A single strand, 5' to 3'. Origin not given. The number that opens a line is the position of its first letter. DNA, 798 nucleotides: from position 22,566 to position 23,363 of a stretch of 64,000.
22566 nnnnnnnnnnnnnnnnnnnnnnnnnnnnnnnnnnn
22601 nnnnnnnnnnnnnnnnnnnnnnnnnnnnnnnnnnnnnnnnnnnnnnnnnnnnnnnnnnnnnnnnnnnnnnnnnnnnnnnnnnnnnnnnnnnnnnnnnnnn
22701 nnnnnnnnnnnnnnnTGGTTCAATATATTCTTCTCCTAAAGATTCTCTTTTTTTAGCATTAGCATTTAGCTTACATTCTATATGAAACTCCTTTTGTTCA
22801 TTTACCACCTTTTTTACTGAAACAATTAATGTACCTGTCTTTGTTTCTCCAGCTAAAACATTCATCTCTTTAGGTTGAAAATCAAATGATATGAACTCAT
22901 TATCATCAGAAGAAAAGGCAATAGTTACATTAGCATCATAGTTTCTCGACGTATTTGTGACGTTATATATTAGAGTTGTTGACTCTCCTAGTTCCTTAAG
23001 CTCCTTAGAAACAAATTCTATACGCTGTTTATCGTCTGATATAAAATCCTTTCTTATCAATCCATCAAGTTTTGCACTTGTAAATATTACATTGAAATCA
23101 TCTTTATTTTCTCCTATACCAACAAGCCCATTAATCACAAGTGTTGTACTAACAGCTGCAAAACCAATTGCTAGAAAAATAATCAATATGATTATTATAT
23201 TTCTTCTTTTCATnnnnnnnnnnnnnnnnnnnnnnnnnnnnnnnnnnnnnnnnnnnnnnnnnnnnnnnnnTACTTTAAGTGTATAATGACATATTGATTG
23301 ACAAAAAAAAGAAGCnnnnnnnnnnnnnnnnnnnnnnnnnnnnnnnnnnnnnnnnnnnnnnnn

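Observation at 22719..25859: A ~150-aa N-terminal export/stalk module shared by three proteins with different C-terminal domains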

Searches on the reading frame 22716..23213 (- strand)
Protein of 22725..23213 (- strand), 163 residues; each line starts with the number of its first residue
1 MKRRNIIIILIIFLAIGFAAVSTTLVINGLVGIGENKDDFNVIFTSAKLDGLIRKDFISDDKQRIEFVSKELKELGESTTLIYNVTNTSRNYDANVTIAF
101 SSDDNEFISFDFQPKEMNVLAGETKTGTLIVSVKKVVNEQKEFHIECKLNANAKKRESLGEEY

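Call 10: find_homologous_proteins(query=window:22725-23213:-, max_evalue=0.01)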
Query seq(163 aa) (163 aa): 42 proteins with E <= 0.01 among 96 candidates.
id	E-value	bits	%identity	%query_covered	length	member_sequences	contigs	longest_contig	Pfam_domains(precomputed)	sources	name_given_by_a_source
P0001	1.2e-49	186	57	90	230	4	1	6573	-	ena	-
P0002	4.6e-38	148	48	98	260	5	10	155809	-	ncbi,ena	-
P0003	6.2e-38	148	48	96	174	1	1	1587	-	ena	-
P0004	3.0e-37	146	48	100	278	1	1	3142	-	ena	-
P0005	2.9e-36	142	46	99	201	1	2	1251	-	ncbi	-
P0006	2.0e-35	140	47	98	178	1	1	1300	-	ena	-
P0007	6.9e-33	131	50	80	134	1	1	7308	-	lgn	-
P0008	2.2e-30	123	68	47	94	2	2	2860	-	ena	-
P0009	3.3e-29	119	43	98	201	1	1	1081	-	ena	-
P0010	4.1e-29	119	43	98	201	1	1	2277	-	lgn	-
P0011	4.4e-29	119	43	98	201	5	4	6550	-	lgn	-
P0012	5.5e-29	119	43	98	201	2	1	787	-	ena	-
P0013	8.0e-29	118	45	90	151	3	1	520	-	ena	-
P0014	9.6e-29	118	45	90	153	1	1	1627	-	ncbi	-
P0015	3.3e-28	116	45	98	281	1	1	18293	-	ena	-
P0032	1.6e-23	101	39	98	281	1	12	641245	-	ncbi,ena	-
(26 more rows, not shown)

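Call 17: search_solved_structures(query=A2, max_evalue=10)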
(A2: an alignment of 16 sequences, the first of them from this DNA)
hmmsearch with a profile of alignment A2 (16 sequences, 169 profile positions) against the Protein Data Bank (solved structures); distinct sequences matched with E-value up to 10: 3.
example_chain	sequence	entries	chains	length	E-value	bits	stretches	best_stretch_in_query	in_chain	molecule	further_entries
8s80_A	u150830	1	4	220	0.1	15.5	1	89-158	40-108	S-layer protein sap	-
3q6a_A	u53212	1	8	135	0.14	15.1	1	86-144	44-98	uncharacterized protein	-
4mv2_A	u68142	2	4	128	0.14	15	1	25-71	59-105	plu4264 | plu4264 protein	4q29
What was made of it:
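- Tried and rejected: A PDB sequence profile search gave nothing below E 0.1 (call 17).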

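Call 22: find_related_loci(query=A2, collection=genome_contigs, flank=8000)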
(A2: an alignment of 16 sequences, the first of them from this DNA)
Query A2 (163 aa) in genome_contigs; peptide patterns used: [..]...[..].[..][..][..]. (x = any residue, [..] = any of these).
185 stretches matched a pattern; 164 encode a relative of the query (tblastn E <= 1e-3); the best 80 are kept; 77 distinct loci.
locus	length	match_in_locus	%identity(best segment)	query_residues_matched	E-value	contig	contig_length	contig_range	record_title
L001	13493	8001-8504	48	1-159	1e-50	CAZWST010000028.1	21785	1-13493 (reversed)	MAG TPA_asm: uncultured Muribaculaceae bacterium isolate SRP287540_co1_203 genome assembly, contig: NODE_2419_length_217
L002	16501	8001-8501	48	2-159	2e-47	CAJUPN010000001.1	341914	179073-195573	MAG TPA_asm: uncultured Bacilli bacterium isolate MGBC164624 genome assembly, contig: MGBC164624.1, whole genome shotgun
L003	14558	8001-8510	49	2-162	8e-49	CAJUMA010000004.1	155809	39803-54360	MAG TPA_asm: uncultured Bacilli bacterium isolate MGBC156923 genome assembly, contig: MGBC156923.4, whole genome shotgun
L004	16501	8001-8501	47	2-159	5e-47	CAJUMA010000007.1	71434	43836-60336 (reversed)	MAG TPA_asm: uncultured Bacilli bacterium isolate MGBC156923 genome assembly, contig: MGBC156923.7, whole genome shotgun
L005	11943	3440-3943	48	2-160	1e-46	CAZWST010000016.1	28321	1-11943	MAG TPA_asm: uncultured Muribaculaceae bacterium isolate SRP287540_co1_203 genome assembly, contig: NODE_1636_length_283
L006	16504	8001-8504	47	2-160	2e-46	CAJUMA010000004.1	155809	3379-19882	MAG TPA_asm: uncultured Bacilli bacterium isolate MGBC156923 genome assembly, contig: MGBC156923.4, whole genome shotgun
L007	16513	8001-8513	46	1-163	2e-45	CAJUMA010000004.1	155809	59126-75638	MAG TPA_asm: uncultured Bacilli bacterium isolate MGBC156923 genome assembly, contig: MGBC156923.4, whole genome shotgun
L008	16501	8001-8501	44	1-161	7e-37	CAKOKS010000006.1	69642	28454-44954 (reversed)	MAG: uncultured Bacilli bacterium isolate REFINED_METABAT215_TOP10_CONTIGS_1500_ASSEMBLY_K77_MERGED__Hadza_MoBio_hadza-E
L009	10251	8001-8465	46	17-162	5e-36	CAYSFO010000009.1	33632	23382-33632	MAG TPA_asm: uncultured Muribaculaceae bacterium isolate SRP199465_co1_282 genome assembly, contig: NODE_2983_length_336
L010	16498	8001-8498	43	1-160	3e-34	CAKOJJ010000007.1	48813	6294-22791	MAG: uncultured Bacilli bacterium isolate REFINED_METABAT215_TOP10_CONTIGS_1500_ASSEMBLY_K77_MERGED__Hadza_MoBio_hadza-A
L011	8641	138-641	42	1-162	1e-33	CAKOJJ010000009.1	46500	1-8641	MAG: uncultured Bacilli bacterium isolate REFINED_METABAT215_TOP10_CONTIGS_1500_ASSEMBLY_K77_MERGED__Hadza_MoBio_hadza-A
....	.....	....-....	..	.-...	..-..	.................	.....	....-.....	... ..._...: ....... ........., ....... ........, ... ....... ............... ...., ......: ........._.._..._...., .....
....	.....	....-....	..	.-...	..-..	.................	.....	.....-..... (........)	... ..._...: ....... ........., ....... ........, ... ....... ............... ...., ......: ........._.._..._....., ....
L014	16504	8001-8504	41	1-162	3e-33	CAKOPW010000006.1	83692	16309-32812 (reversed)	MAG: uncultured Bacilli bacterium isolate REFINED_METABAT215_TOP10_CONTIGS_1500_ASSEMBLY_K77_MERGED__Hadza_MoBio_hadza-A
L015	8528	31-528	41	1-160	3e-33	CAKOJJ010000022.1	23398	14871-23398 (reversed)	MAG: uncultured Bacilli bacterium isolate REFINED_METABAT215_TOP10_CONTIGS_1500_ASSEMBLY_K77_MERGED__Hadza_MoBio_hadza-A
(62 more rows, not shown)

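Call 23: predict_structure(alignment_id=A2)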
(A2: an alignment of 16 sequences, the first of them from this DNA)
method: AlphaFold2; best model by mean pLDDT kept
length: 163 residues; sequences in the alignment: 16
mean_pLDDT: 81.8   pTM: 0.67
mean pLDDT of the five models: 81.8, 81.5, 79.6, 78.0, 76.5
residues with pLDDT >= 90: 87; 70-90: 40; 50-70: 23; < 50: 13
segments of 3 or more residues with pLDDT < 50: 22-34
pLDDT, mean of each block of 10 residues (from residue 1): 66 63 42 57 94 92 94 90 93 91 91 92 94 88 94 77 55
secondary structure, 60 per line:
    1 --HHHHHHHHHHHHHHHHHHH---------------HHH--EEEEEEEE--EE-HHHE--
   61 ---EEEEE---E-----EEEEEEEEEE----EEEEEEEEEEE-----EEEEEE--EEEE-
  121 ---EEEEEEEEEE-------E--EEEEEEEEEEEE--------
elements in order: H3-21 E42-49 E64-68 E78-87 E92-102 E108-113 E116-119 E124-133 E144-155
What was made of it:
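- The first, shallower AlphaFold2 run left residues 22-34 unstructured (pLDDT <50, call 23), so the long helix is not a robust prediction. In the shallow AlphaFold2 run this conserved segment had no place in the monomer (pLDDT <50, call 23).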

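Call 26: search_protein_representatives(alignment_id=A2)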
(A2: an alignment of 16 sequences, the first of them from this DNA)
Query: 16 sequences, 169 profile positions. Proteins with E-value up to 0.001 (for the whole library): 2204; up to 1e-10: 922; up to 1e-30: 388. The best 150 are listed.
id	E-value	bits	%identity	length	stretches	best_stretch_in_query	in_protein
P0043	2.7e-64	232.2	-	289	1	1-167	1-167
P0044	2.1e-63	229.3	-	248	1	1-168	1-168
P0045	3.4e-62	225.4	-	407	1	1-167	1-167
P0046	9.1e-62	224.0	-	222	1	1-167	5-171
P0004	1.2e-61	223.6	-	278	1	1-169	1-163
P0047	1.3e-61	223.5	-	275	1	1-168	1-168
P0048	2.2e-61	222.7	-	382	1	1-168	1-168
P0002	2.8e-61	222.4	-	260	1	2-168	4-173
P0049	2.8e-61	222.4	-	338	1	1-169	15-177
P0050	8.1e-61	220.9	-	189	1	1-167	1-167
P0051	1.0e-60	220.6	-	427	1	1-168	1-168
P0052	4.4e-60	218.5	-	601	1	2-168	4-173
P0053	5.1e-60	218.3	-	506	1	1-167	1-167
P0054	6.8e-60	217.9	-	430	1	2-168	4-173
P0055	6.9e-60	217.9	-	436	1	1-168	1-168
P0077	2.5e-55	203.0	-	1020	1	1-167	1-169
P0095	4.0e-49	182.9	-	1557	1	1-168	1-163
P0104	4.8e-47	176.1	-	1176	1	2-167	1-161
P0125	1.0e-44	168.5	-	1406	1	3-167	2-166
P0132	6.0e-44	166.0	-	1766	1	4-166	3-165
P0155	4.4e-42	159.9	-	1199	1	2-165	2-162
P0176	3.4e-41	157.0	-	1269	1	2-165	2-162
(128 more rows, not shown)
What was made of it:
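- In the 150 best hits listed, from 2,204 clusters, the module starts within the first 15 residues and occurs once per protein (call 26). Short proteins consisting of the module alone or with little after it (165-201 aa) exist next to long cargo-bearing ones (calls 10, 26).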

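Call 27: fold_search(model_id=the predicted structure, library=pdb)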
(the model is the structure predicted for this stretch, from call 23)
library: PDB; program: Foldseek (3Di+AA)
matches with E <= 10: 1592; with E <= 0.001: 2
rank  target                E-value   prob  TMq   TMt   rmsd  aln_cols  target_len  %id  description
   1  8hs7                  8.3e-04  1.00  0.31  0.39   6.2        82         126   17  Crystal structure of Vesicle-associated membrane protein-associated protein SCS2 from yeast (released 2024-01-17)
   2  3qbt_F                8.8e-04  1.00  0.34  0.39   6.7       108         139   14  Crystal structure of OCRL1 540-678 in complex with Rab8a:GppNHp (released 2011-03-23)
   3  1z9l                  1.0e-03  1.00  0.35  0.43   5.6        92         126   11  1.7 Angstrom Crystal Structure of the Rat VAP-A MSP Homology Domain (released 2005-07-19)
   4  9fh8_E                1.6e-03  1.00  0.33  0.22   7.6       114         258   13  Crystal structure of the SPD-2 domain of Apis dorsata CEP192 (released 2025-03-26)
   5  8hjy_A                1.7e-03  0.35  0.13  0.17  16.4       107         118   11  Crystal structure of a cupin protein (tm1459, H52A/H58E/F104W mutant) in copper (Cu) substituted form (released 2023-06-14)
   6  9fh8_G                1.8e-03  1.00  0.32  0.22   8.1       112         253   14  Crystal structure of the SPD-2 domain of Apis dorsata CEP192 (released 2025-03-26)
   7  6l2f_A                1.8e-03  0.35  0.13  0.17  16.5       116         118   13  Crystal structure of a cupin protein (tm1459, H54AH58A mutant) in copper (Cu) substituted form (released 2020-04-01)
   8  9fh8_D                1.9e-03  1.00  0.32  0.22   7.8       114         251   14  Crystal structure of the SPD-2 domain of Apis dorsata CEP192 (released 2025-03-26)
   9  8hjz_A                2.0e-03  0.33  0.13  0.17  16.5       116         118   12  Crystal structure of a cupin protein (tm1459, H52A/H58Q mutant) in copper (Cu) substituted form (released 2023-06-14)
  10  2msp_A                2.1e-03  1.00  0.30  0.38   7.1       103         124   12  MAJOR SPERM PROTEIN, BETA ISOFORM, ENGINEERED C59S/T90C MUTANT, PUTATIVE SUBFILAMENT STRUCTURE, PH 8.5 (released 1998-04-15)
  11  6l2e_A                2.4e-03  0.33  0.13  0.17  16.4       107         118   11  Crystal structure of a cupin protein (tm1459, H52A mutant) in copper (Cu) substituted form (released 2020-04-01)
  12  4yn3_A                2.5e-03  1.00  0.33  0.11   6.7        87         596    9  Crystal structure of Cucumisin complex with pro-peptide (released 2016-03-09)
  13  4y2l_B                2.5e-03  0.99  0.35  0.38   5.8       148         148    9  Structure of CFA/I pili major subunit CfaB trimer (released 2016-08-10)
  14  8hqu                  2.8e-03  1.00  0.30  0.39   6.5        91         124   18  Crystal structure of the major sperm protein domain of SCS2 from saccharomyces cerevisiae (released 2023-12-27)
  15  8hjy_B                2.8e-03  0.30  0.12  0.16  16.3       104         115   12  Crystal structure of a cupin protein (tm1459, H52A/H58E/F104W mutant) in copper (Cu) substituted form (released 2023-06-14)
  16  5hlj                  3.0e-03  0.99  0.35  0.34  10.1       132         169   16  Crystal Structure of Major Envelope Protein VP24 from White Spot Syndrome Virus (released 2016-09-14)
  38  7dda                  5.2e-03  0.99  0.33  0.42   8.8       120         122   14  Envelope protein VP37 a crystal structure from White Spot Syndrome Virus (released 2021-06-23)
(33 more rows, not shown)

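Call 30: search_protein_families(library=pfam, alignment_id=A3, max_evalue=0.0001)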
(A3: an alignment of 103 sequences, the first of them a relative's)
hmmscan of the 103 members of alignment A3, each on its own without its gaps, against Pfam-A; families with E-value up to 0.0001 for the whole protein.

A. member 1, P0043 (289 aa): 0 families

B. families by the number of members that match (of 103 scanned): 18 families
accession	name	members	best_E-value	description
PF03382.20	DUF285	20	9.8e-95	Mycoplasma protein of unknown function, DUF285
PF12810.13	ALK_LTK_GRD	20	7.2e-68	ALK/LTK, Glycine-rich domain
PF09479.16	Flg_new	13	7.8e-59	Listeria-Bacteroides repeat domain (List_Bact_rpt)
PF19789.6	DUF6273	7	8.7e-21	Domain of unknown function (DUF6273)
PF13855.12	LRR_8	7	8.3e-09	Leucine rich repeat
PF23952.1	LRR_EndoS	7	1.3e-08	Endo-beta-N-acetylglucosaminidase EndoS LRR domain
PF13620.12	CarboxypepD_reg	6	8.4e-10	Carboxypeptidase regulatory-like domain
PF12799.13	LRR_4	6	7.1e-08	Leucine Rich repeats (2 copies)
PF24758.1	LRR_At5g56370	4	1.8e-08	FBD-associated F-box protein At5g56370, LRR repeats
PF13306.12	LRR_5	3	7e-18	BspA type Leucine rich repeat region (6 copies)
PF24048.1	LRR_NXF1-5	3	3.8e-09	NXF1/2/3/5 leucine-rich repeat domain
PF13385.13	Laminin_G_3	1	1.8e-15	Concanavalin A-like lectin/glucanases superfamily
PF00754.31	F5_F8_type_C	1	1.7e-09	F5/8 type C domain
PF00657.28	Lipase_GDSL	1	9.6e-09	GDSL-like Lipase/Acylhydrolase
PF07603.17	Lcl_C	1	6.2e-06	Lcl C-terminal domain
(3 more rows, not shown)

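Call 31: search_protein_families(library=pfam, proteins=[P0077, P0095, P0104, P0125, P0132, P0155, P0176], max_evalue=0.0001)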
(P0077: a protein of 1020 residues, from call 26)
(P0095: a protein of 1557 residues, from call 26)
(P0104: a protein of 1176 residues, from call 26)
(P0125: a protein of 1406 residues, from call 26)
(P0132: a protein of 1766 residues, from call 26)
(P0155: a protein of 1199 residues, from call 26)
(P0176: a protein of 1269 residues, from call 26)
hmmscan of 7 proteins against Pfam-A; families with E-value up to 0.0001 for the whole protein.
P0077 (1020 aa): 0 families

P0095 (1557 aa): 2 families
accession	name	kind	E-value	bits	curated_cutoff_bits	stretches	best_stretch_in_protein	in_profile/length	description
PF09479.16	Flg_new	-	1.6e-176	573.1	27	13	1072-1139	1-65/65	Listeria-Bacteroides repeat domain (List_Bact_rpt)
PF18998.6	Flg_new_2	-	1.6e-34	118.1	23.6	1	856-924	1-72/73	Divergent InlB B-repeat domain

P0104 (1176 aa): 3 families
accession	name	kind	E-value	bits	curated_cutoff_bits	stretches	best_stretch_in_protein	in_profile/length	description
PF09479.16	Flg_new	-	3e-144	469.7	27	10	639-706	1-65/65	Listeria-Bacteroides repeat domain (List_Bact_rpt)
PF18998.6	Flg_new_2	-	1.8e-24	85.9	23.6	0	640-710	2-72/73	Divergent InlB B-repeat domain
PF13620.12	CarboxypepD_reg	-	1.1e-05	26.1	32.3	1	175-223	2-53/82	Carboxypeptidase regulatory-like domain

P0125 (1406 aa): 0 families

P0132 (1766 aa): 0 families

P0155 (1199 aa): 1 family
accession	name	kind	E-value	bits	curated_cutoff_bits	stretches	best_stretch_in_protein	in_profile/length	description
PF09479.16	Flg_new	-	7.2e-37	125.8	27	3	498-561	1-65/65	Listeria-Bacteroides repeat domain (List_Bact_rpt)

P0176 (1269 aa): 1 family
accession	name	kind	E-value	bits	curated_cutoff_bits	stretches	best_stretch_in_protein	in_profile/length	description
PF09479.16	Flg_new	-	2.1e-42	143.5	27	3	498-561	1-65/65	Listeria-Bacteroides repeat domain (List_Bact_rpt)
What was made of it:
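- Among 103 representatives: DUF285 in 20, ALK_LTK_GRD in 20, Flg_new in 13, DUF6273 in 7, plus LRR_5, Laminin_G_3, F5_F8_type_C, a GDSL lipase and Lcl_C (calls 30, 31).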

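Call 32: find_encoding_contigs(protein=P0049, flank=10000, max_places=3)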
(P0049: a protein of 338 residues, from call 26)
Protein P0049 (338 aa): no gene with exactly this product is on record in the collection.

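Call 33: find_encoding_contigs(protein=P0032, flank=10000, max_places=3)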
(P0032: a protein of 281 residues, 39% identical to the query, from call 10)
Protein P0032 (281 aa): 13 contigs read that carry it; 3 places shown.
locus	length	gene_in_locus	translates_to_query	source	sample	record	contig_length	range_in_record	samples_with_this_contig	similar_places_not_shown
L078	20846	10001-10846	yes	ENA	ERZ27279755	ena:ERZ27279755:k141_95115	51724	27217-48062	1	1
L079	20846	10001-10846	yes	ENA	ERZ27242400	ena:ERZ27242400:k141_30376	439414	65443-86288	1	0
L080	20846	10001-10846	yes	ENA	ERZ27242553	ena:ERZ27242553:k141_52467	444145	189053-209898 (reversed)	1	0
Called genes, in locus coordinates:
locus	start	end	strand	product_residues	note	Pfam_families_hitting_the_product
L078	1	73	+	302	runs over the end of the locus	PF03969:AFG1_ATPase (weak)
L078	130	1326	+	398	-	PF12733:Cadherin-like (faint)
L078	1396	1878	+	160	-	-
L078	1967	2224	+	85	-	-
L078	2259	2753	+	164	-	-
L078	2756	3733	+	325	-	-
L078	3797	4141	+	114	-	-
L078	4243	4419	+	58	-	PF10957:Spore_Cse60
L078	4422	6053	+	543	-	PF01943:Polysacc_synt, PF03023:MurJ (weak), PF01554:MatE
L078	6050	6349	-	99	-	-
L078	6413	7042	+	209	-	PF02390:Methyltransf_4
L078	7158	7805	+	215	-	-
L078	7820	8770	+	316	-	-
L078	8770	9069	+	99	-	-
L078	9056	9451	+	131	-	PF12732:YtxH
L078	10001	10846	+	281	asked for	-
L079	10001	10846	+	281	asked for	-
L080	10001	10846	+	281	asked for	-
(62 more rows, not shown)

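Call 34: find_homologous_proteins(query=A2, max_evalue=0.001)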
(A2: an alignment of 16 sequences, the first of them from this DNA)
Query A2 (16 sequences) (163 aa, profile of the alignment): 562 proteins with E <= 0.001 among 5530 candidates; the best 120 are listed.
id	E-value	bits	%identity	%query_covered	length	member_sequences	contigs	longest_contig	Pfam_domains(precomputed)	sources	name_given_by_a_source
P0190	1.4e-65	238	44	98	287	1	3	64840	-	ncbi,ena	-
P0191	1.7e-65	238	44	99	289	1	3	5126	-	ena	-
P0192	2.7e-65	237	40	99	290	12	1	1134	-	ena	-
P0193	3.7e-65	237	41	99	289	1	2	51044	-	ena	-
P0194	3.8e-65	237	41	98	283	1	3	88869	-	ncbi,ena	-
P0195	3.8e-65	237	42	98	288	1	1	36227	-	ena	-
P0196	4.7e-65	236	40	99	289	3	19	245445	-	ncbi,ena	-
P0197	7.0e-65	236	42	99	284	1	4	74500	-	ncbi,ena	-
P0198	7.0e-65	236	41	98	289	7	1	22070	-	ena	-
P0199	7.1e-65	236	43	98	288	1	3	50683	-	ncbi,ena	-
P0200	8.0e-65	236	42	99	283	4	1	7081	-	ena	-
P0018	8.1e-65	236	43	98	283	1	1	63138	-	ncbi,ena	-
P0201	8.2e-65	236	41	99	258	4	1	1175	-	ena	-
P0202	9.0e-65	235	41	99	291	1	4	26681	-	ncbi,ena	-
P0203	1.0e-64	235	40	99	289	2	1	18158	-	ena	-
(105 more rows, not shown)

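Call 42: predict_structure(alignment_id=A4)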
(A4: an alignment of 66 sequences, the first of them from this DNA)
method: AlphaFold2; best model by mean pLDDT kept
length: 166 residues; sequences in the alignment: 66
mean_pLDDT: 89.3   pTM: 0.71
mean pLDDT of the five models: 89.3, 89.2, 86.1, 85.9, 85.6
residues with pLDDT >= 90: 124; 70-90: 21; 50-70: 18; < 50: 3
segments of 3 or more residues with pLDDT < 50: none
pLDDT, mean of each block of 10 residues (from residue 1): 85 94 68 63 97 95 97 95 96 95 95 96 97 94 97 84 62
secondary structure, 60 per line:
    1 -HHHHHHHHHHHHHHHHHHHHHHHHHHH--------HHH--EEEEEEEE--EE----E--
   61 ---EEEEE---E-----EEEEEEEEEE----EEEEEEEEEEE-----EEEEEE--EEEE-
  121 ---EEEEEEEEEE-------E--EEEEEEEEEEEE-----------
elements in order: H2-28 E42-49 E64-68 E78-87 E92-102 E108-113 E116-119 E124-133 E144-155
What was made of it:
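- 22719..23213 (-): Module of B (residues 1-165); the sequence used for both structure models. AlphaFold2 models: helix 2-28 and eight strands between residues 42 and 155, with block-mean pLDDT 94-97 over residues 41-150 (calls 23, 42).
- On Ig-like beta-sandwich (generic fold class): Eight strands between residues 42 and 155, block-mean pLDDT 94-97 over residues 41-150 (call 42).
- AlphaFold2 with 66 diverse sequences gives mean pLDDT 89.3, one continuous helix over residues 2-28, and a sandwich with block-mean pLDDT 94-97 over residues 41-150 (call 42). The deeper AlphaFold2 run folds residues 2-28 as one helix (call 42). The lollipop architecture of a 27-residue N-terminal hydrophobic helix plus a beta domain (call 42).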

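Call 46: fold_search(model_id=the predicted structure, library=pdb)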
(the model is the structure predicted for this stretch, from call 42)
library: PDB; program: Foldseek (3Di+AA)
matches with E <= 10: 1585; with E <= 0.001: 1
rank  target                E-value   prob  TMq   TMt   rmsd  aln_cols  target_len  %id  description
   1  3qbt_F                4.5e-04  1.00  0.30  0.35   6.3        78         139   14  Crystal structure of OCRL1 540-678 in complex with Rab8a:GppNHp (released 2011-03-23)
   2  9fh8_D                1.2e-03  1.00  0.32  0.22   8.2       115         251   12  Crystal structure of the SPD-2 domain of Apis dorsata CEP192 (released 2025-03-26)
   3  8hjy_A                1.5e-03  0.35  0.12  0.16  16.3       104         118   13  Crystal structure of a cupin protein (tm1459, H52A/H58E/F104W mutant) in copper (Cu) substituted form (released 2023-06-14)
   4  8hjz_A                1.5e-03  0.35  0.13  0.17  16.5       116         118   12  Crystal structure of a cupin protein (tm1459, H52A/H58Q mutant) in copper (Cu) substituted form (released 2023-06-14)
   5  6l2f_A                1.6e-03  0.35  0.13  0.17  16.5       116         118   13  Crystal structure of a cupin protein (tm1459, H54AH58A mutant) in copper (Cu) substituted form (released 2020-04-01)
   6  8hs7                  1.7e-03  1.00  0.36  0.45   7.1       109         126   14  Crystal structure of Vesicle-associated membrane protein-associated protein SCS2 from yeast (released 2024-01-17)
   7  2rr3_MODEL_1_A        1.7e-03  1.00  0.37  0.45   6.3       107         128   12  Solution structure of the complex between human VAP-A MSP domain and human OSBP FFAT motif (released 2010-03-23)
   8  1z9l                  1.7e-03  1.00  0.35  0.43   8.7       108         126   12  1.7 Angstrom Crystal Structure of the Rat VAP-A MSP Homology Domain (released 2005-07-19)
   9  3qbt_B                1.7e-03  1.00  0.28  0.36   7.4        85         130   14  Crystal structure of OCRL1 540-678 in complex with Rab8a:GppNHp (released 2011-03-23)
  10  8hjy_B                1.9e-03  0.33  0.12  0.16  16.3       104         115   12  Crystal structure of a cupin protein (tm1459, H52A/H58E/F104W mutant) in copper (Cu) substituted form (released 2023-06-14)
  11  2cri_MODEL_1_A        2.0e-03  1.00  0.29  0.32   6.3        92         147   13  Solution structure of the MSP domain of mouse VAMP-associated proteinA (released 2005-11-20)
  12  5hlj                  2.0e-03  1.00  0.34  0.33   8.5       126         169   13  Crystal Structure of Major Envelope Protein VP24 from White Spot Syndrome Virus (released 2016-09-14)
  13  6l2e_A                2.1e-03  0.33  0.12  0.16  16.3       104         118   13  Crystal structure of a cupin protein (tm1459, H52A mutant) in copper (Cu) substituted form (released 2020-04-01)
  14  9fh8_F                2.2e-03  1.00  0.32  0.23   8.2       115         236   11  Crystal structure of the SPD-2 domain of Apis dorsata CEP192 (released 2025-03-26)
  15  4yn3_A                2.4e-03  1.00  0.30  0.10   7.2        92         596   12  Crystal structure of Cucumisin complex with pro-peptide (released 2016-03-09)
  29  7dda                  3.9e-03  1.00  0.32  0.42   8.8       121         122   14  Envelope protein VP37 a crystal structure from White Spot Syndrome Virus (released 2021-06-23)
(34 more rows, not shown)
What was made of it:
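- On Ig-like beta-sandwich (generic fold class): Fold hits are MSP/PapD-like (calls 27, 46).
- Weak fold hits include CfaB and Caf1 pilins (calls 27, 46).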
